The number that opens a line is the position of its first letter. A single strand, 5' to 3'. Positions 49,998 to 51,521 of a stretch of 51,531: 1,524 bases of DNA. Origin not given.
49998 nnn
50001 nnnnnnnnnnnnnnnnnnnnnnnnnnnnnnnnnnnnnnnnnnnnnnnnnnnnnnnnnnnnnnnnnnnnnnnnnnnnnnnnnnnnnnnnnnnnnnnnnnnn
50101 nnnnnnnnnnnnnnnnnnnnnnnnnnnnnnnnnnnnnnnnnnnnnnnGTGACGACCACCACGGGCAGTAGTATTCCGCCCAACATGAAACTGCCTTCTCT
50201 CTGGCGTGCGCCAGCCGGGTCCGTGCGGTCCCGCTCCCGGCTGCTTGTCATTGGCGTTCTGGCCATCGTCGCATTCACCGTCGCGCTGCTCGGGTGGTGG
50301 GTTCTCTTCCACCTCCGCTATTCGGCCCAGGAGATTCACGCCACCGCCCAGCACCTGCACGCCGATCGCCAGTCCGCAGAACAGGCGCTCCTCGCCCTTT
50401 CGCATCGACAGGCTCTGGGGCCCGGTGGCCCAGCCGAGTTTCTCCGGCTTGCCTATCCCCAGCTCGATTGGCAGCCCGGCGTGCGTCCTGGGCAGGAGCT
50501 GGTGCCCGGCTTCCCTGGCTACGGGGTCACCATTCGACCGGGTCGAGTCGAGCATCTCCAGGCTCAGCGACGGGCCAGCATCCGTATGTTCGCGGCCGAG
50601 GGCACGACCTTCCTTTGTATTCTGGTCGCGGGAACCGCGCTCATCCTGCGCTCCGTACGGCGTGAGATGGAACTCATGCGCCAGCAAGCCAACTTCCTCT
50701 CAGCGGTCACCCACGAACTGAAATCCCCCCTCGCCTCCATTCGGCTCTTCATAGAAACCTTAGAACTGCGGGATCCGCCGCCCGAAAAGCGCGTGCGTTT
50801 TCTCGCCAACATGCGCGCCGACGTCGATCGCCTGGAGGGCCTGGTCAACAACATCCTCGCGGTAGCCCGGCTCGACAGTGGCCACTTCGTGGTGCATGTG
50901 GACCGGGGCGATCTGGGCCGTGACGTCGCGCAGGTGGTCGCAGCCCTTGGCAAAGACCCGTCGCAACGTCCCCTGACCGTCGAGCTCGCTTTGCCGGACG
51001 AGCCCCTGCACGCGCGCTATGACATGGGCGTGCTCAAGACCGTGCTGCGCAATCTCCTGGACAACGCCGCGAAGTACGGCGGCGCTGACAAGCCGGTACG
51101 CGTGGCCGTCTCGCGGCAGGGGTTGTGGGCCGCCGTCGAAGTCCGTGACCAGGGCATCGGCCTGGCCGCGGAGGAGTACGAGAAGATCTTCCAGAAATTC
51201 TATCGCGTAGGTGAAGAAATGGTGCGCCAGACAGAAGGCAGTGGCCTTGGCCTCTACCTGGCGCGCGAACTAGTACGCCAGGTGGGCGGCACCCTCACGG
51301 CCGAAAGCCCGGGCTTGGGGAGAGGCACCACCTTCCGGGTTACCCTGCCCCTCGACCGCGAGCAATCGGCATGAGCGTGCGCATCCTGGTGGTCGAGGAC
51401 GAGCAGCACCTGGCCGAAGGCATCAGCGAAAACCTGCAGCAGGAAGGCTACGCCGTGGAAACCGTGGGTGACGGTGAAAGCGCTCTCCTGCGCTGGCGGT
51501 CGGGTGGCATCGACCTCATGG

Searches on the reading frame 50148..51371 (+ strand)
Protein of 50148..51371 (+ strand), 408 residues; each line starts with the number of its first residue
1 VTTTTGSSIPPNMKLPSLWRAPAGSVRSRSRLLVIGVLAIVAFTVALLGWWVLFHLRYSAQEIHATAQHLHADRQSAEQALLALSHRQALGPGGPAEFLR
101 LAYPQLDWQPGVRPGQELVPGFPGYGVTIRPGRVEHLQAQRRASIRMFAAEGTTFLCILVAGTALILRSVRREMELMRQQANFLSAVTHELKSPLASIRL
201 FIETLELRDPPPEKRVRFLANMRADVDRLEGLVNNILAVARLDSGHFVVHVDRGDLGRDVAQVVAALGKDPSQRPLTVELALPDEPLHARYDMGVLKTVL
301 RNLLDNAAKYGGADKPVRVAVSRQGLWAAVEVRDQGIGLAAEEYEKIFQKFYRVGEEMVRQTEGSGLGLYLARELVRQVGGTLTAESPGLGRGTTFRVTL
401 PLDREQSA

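Call 5: search_protein_families(library=pfam, proteins=[window:50148-51371:+], max_evalue=0.01)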
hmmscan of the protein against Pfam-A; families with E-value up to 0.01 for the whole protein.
window:50148-51371:+ (408 aa): 3 families
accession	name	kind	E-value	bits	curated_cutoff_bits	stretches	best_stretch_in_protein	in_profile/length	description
PF02518.31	HATPase_c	-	7.9e-27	94.3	26.4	1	296-403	6-110/111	Histidine kinase-, DNA gyrase B-, and HSP90-like ATPase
PF00512.31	HisKA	-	8.7e-16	58.2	26.9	1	180-245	2-66/66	His Kinase A (phospho-acceptor) domain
PF13581.12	HATPase_c_2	-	0.00059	20.3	27.4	1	304-379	40-112/127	Histidine kinase-like ATPase domain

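Call 6: search_protein_families(library=ncbifam, proteins=[window:50148-51371:+], max_evalue=0.01)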
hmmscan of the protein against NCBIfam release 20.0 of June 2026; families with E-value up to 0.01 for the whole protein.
window:50148-51371:+ (408 aa): 82 families (the best 25 are shown)
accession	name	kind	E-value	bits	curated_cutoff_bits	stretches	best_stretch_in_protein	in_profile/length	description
NF046044.1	PnpS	equivalog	2.4e-47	161.8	400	1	162-401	152-390/390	two-component system histidine kinase PnpS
TIGR02966.1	phoR_proteo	equivalog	2.6e-44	151.6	334.2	1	163-400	97-333/333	phosphate regulon sensor histidine kinase PhoR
NF040691.1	MtrAB_MtrB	equivalog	2.7e-43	148.8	450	1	168-406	259-496/507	MtrAB system histidine kinase MtrB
NF033092.0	HK_WalK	equivalog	1.6e-41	142.6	725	1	160-402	352-594/594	cell wall metabolism sensor histidine kinase WalK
NF041735.1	hist_kin_RppB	equivalog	9.5e-36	123.5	400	1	154-401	190-438/438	two-component system sensor histidine kinase RppB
NF008312.0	PRK11100.1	equivalog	1e-34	120.2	356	1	167-389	243-462/477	two-component system sensor histidine kinase CreC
NF047874.1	MASE3_PAS_HK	subfamily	1.1e-32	113.6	560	1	171-404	389-627/655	MASE3 domain-containing sensor histidine kinase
NF045911.1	TCSHisKinNblS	equivalog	2.6e-31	108.7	1000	1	158-401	366-619/621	two-component system sensor histidine kinase NblS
NF058527.1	HistKinChvGCaul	equivalog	8.5e-31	107.3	740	1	180-401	306-532/535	two-component sensor histidine kinase ChvG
NF041832.1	near_NosP_CTERM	subfamily_domain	9e-31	107.3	400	1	181-406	8-229/370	NahK/ErcS family hybrid sensor histidine kinase/response regulator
NF006800.0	PRK09303.1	equivalog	3.1e-29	102.1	342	1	175-406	146-381/383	histidine kinase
TIGR01386.1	cztS_silS_copS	subfamily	3.7e-29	102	292.55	1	177-401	238-457/457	heavy metal sensor histidine kinase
NF033091.0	HK_VanS_ACDEFG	equivalog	9.4e-29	100.4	400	1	181-401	75-293/293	vancomycin resistance histidine kinase VanS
NF041880.1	EPS_EpsF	equivalog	1.6e-28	99.5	900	1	171-401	261-492/492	response regulator EpsF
NF007898.0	PRK10604.1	equivalog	1.7e-28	100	478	1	176-405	208-426/433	two-component system sensor histidine kinase RstB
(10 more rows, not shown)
